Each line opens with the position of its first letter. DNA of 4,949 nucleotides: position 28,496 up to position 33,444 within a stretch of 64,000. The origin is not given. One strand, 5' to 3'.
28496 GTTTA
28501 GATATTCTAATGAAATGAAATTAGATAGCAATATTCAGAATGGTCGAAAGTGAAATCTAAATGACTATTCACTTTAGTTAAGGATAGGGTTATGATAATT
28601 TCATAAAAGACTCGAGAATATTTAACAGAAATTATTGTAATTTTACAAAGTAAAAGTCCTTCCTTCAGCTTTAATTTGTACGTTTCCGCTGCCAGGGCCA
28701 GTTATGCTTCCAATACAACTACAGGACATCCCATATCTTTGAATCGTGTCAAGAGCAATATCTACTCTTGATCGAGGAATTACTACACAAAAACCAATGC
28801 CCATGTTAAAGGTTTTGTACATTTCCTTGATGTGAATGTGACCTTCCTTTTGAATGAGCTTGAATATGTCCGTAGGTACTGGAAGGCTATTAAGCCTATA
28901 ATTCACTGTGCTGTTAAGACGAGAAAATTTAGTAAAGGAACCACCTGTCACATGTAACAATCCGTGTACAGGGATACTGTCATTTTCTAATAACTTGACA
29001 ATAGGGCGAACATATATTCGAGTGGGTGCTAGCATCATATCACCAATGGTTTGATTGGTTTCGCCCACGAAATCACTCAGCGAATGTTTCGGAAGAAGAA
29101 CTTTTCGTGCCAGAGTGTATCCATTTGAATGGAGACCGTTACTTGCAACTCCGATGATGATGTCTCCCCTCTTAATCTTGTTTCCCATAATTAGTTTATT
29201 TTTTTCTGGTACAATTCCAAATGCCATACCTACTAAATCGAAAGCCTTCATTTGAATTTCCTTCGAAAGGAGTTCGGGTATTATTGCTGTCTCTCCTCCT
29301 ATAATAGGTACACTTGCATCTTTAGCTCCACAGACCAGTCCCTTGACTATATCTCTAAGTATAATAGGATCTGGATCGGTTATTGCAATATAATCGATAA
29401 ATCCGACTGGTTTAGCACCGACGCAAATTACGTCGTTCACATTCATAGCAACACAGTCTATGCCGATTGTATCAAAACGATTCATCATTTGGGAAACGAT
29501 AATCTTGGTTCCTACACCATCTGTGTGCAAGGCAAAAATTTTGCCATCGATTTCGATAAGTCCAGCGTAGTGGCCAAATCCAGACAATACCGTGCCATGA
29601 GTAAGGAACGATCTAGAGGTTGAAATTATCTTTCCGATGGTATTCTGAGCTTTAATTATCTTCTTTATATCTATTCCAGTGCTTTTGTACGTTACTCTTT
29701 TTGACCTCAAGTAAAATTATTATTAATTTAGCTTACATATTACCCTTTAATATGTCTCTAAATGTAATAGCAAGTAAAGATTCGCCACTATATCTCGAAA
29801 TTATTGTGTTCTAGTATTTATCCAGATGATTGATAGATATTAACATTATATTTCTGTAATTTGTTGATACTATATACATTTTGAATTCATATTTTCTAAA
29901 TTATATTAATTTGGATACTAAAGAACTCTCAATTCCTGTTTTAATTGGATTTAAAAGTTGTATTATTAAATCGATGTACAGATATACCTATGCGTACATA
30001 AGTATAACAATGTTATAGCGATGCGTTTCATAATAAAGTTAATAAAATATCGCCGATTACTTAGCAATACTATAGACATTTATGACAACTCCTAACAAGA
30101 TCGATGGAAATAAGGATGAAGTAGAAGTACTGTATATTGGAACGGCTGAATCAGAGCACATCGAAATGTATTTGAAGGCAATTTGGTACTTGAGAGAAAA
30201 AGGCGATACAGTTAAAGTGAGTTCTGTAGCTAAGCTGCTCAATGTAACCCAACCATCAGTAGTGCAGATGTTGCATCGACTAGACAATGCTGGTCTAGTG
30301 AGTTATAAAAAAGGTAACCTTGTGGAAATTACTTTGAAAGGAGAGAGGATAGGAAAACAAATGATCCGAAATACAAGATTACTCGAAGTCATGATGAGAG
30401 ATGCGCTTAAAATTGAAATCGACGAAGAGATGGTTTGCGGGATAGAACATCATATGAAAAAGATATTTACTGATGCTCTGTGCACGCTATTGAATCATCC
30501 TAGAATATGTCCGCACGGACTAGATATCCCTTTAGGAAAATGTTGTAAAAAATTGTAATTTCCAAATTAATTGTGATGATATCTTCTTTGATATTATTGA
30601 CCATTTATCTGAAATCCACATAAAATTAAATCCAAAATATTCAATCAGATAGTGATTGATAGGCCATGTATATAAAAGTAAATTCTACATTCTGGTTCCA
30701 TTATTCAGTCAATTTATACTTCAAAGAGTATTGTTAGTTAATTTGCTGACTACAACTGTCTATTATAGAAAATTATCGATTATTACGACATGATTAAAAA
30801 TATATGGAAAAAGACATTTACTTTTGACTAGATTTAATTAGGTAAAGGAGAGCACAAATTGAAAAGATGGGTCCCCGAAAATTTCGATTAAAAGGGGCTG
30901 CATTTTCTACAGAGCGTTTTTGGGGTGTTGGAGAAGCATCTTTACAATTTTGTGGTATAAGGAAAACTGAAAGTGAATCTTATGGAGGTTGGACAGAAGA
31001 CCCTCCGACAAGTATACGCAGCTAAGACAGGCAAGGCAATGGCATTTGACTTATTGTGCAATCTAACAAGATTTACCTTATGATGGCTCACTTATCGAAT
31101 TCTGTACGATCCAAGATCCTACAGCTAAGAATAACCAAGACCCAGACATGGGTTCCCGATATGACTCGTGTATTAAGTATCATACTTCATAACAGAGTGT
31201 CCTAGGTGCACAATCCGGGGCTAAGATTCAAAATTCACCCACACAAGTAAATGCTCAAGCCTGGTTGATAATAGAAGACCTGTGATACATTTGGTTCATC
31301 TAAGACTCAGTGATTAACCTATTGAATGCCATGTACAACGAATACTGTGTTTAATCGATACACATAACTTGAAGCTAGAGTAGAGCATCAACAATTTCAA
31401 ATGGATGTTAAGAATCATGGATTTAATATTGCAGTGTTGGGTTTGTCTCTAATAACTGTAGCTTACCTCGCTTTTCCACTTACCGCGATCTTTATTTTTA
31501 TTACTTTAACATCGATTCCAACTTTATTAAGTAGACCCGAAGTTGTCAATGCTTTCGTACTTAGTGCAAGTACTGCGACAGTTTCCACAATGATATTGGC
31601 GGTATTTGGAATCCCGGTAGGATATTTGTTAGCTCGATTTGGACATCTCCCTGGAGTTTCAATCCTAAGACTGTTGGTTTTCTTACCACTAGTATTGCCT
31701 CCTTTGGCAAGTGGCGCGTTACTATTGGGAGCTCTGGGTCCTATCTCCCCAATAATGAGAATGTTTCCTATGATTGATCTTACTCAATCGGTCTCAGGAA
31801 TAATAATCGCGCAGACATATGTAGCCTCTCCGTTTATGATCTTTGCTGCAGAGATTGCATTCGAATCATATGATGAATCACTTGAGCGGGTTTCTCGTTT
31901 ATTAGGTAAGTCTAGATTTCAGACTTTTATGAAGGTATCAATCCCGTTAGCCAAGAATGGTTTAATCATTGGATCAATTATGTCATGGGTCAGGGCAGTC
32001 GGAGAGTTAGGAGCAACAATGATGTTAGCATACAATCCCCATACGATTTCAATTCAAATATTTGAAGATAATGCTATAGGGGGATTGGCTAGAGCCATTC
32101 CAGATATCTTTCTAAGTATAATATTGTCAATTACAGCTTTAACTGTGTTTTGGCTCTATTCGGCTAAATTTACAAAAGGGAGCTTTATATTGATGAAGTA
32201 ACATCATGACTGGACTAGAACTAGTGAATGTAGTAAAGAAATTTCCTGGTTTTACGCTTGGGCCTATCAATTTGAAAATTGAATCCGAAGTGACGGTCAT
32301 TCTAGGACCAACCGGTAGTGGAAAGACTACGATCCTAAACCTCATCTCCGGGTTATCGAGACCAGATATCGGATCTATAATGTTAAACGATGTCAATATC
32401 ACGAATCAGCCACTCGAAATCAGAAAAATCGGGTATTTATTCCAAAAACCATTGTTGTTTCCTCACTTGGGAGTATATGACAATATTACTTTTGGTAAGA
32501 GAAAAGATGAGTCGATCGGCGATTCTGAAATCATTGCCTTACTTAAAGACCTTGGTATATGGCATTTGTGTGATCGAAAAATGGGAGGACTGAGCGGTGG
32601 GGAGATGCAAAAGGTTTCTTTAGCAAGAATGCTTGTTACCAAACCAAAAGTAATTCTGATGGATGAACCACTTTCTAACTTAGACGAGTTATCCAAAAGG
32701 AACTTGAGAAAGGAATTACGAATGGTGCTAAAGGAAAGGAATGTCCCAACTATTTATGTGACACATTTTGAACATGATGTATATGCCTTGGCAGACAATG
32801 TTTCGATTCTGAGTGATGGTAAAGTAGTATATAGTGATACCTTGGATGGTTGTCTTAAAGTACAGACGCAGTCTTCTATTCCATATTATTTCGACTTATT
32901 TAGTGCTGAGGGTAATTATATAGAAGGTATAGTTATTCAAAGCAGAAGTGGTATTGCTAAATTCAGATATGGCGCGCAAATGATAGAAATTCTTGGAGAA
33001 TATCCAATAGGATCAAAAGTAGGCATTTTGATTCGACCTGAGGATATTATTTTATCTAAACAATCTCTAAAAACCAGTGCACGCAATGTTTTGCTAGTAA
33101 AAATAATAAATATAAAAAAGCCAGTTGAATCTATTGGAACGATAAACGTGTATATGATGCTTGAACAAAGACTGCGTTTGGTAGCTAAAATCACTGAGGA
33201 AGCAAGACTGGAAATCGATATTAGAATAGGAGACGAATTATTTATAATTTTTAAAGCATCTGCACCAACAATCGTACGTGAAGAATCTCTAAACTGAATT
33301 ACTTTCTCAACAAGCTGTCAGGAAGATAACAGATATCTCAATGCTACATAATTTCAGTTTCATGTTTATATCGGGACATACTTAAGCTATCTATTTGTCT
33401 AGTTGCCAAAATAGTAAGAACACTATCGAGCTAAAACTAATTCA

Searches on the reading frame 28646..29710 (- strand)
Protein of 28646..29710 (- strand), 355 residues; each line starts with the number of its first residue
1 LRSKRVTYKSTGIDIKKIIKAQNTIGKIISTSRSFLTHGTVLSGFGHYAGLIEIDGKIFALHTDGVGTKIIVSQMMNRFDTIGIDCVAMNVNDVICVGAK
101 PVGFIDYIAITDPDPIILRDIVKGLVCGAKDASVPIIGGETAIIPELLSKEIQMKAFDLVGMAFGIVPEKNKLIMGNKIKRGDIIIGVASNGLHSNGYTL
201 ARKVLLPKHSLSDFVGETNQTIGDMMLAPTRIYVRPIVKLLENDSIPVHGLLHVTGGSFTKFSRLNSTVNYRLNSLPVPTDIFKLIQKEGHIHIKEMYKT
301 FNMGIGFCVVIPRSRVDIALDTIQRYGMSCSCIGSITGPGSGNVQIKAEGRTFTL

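Call 42: search_protein_families(library=pfam, proteins=[window:28646-29710:-], max_evalue=0.00001)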
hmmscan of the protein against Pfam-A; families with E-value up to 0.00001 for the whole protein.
window:28646-29710:- (355 aa): 2 families
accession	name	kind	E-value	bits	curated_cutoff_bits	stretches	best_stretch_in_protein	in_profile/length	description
PF00586.29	AIRS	-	3e-22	79.6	24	1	47-167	2-112/112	AIR synthase related protein, N-terminal domain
PF02769.27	AIRS_C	-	1.7e-18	67.7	23.1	1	180-346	1-155/156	AIR synthase related protein, C-terminal domain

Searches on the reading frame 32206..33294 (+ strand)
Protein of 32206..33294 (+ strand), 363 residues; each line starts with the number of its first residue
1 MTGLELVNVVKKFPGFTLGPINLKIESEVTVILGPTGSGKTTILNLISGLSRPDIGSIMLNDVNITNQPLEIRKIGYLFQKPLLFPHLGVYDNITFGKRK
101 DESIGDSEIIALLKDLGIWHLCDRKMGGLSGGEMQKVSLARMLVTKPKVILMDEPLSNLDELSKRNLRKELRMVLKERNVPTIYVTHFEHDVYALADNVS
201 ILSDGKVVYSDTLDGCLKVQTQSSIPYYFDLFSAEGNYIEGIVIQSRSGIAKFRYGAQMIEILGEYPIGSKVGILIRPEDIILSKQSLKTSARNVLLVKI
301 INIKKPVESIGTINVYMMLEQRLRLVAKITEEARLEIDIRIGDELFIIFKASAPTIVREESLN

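Call 42: search_protein_families(library=pfam, proteins=[window:32206-33294:+], max_evalue=0.00001)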
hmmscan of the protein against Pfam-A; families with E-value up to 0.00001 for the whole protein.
window:32206-33294:+ (363 aa): 1 family
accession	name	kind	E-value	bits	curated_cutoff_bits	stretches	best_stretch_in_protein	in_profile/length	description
PF00005.33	ABC_tran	-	3.1e-31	109.2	25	1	21-156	4-136/137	ABC transporter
